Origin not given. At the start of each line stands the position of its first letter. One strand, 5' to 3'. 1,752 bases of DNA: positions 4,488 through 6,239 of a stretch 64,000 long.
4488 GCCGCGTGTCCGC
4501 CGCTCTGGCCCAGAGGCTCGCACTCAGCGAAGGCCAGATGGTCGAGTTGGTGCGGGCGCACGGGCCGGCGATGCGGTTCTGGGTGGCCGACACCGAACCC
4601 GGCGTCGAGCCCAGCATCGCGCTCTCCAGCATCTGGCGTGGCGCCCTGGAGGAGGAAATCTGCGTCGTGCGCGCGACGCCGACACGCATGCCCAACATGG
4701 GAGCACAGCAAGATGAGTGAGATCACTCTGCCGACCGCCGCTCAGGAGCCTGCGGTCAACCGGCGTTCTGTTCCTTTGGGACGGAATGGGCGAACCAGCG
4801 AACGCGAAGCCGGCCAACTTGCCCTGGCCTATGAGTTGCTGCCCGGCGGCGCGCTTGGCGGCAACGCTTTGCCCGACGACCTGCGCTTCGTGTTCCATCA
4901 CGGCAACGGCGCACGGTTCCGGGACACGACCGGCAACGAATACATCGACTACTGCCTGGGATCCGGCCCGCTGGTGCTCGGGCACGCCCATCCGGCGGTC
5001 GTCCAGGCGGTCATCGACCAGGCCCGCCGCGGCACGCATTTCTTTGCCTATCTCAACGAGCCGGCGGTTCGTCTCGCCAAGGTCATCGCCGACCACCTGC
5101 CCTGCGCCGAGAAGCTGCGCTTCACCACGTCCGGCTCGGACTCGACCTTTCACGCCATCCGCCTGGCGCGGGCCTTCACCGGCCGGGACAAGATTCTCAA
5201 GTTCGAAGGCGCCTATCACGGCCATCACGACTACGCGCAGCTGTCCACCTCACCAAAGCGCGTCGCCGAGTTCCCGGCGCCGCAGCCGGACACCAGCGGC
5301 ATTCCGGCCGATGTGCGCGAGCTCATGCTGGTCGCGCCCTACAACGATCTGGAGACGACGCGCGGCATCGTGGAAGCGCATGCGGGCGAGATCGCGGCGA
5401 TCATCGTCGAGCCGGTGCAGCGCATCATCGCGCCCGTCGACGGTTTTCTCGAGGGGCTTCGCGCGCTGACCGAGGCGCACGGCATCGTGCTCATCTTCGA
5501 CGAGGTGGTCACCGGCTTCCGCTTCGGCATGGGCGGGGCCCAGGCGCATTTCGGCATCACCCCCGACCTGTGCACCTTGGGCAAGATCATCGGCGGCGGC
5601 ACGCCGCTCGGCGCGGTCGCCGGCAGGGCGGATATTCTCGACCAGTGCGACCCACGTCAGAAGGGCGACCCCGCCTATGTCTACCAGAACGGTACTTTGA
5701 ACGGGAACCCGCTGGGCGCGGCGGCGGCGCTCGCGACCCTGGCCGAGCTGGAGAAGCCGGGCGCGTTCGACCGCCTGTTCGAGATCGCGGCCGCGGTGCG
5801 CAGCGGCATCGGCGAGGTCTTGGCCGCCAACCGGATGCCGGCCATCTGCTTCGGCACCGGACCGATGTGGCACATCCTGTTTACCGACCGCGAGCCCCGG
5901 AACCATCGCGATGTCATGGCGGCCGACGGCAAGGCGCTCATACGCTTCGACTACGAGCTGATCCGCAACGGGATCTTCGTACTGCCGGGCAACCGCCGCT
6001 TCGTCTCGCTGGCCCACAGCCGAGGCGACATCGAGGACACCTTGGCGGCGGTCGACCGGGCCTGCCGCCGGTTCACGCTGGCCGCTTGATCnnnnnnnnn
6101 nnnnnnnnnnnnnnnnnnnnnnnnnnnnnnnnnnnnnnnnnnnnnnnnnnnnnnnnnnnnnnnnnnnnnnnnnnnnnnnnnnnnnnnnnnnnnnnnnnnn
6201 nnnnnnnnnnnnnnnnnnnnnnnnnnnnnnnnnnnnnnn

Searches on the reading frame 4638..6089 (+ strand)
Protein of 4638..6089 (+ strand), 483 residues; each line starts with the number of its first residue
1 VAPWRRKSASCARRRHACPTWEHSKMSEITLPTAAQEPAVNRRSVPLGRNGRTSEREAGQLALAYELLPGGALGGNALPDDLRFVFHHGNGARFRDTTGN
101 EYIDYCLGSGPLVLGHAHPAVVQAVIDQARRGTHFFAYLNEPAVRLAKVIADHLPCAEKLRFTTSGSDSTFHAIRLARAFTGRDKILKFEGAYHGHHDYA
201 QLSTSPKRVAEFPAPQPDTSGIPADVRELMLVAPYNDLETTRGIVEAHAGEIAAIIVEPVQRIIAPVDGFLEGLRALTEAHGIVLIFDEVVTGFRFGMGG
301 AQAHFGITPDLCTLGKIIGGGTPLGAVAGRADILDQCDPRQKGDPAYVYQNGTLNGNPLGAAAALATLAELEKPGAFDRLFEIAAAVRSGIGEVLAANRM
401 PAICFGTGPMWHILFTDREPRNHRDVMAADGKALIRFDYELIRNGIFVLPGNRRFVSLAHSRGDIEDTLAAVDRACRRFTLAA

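Call 56: search_protein_families(library=pfam, max_evalue=0.01, proteins=[window:4638-6089:+])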
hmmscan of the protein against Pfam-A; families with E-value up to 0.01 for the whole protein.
window:4638-6089:+ (483 aa): 1 family
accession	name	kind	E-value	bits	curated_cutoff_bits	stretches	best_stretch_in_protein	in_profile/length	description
PF00202.27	Aminotran_3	-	1.2e-60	205.7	30.5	1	84-429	11-358/403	Aminotransferase class-III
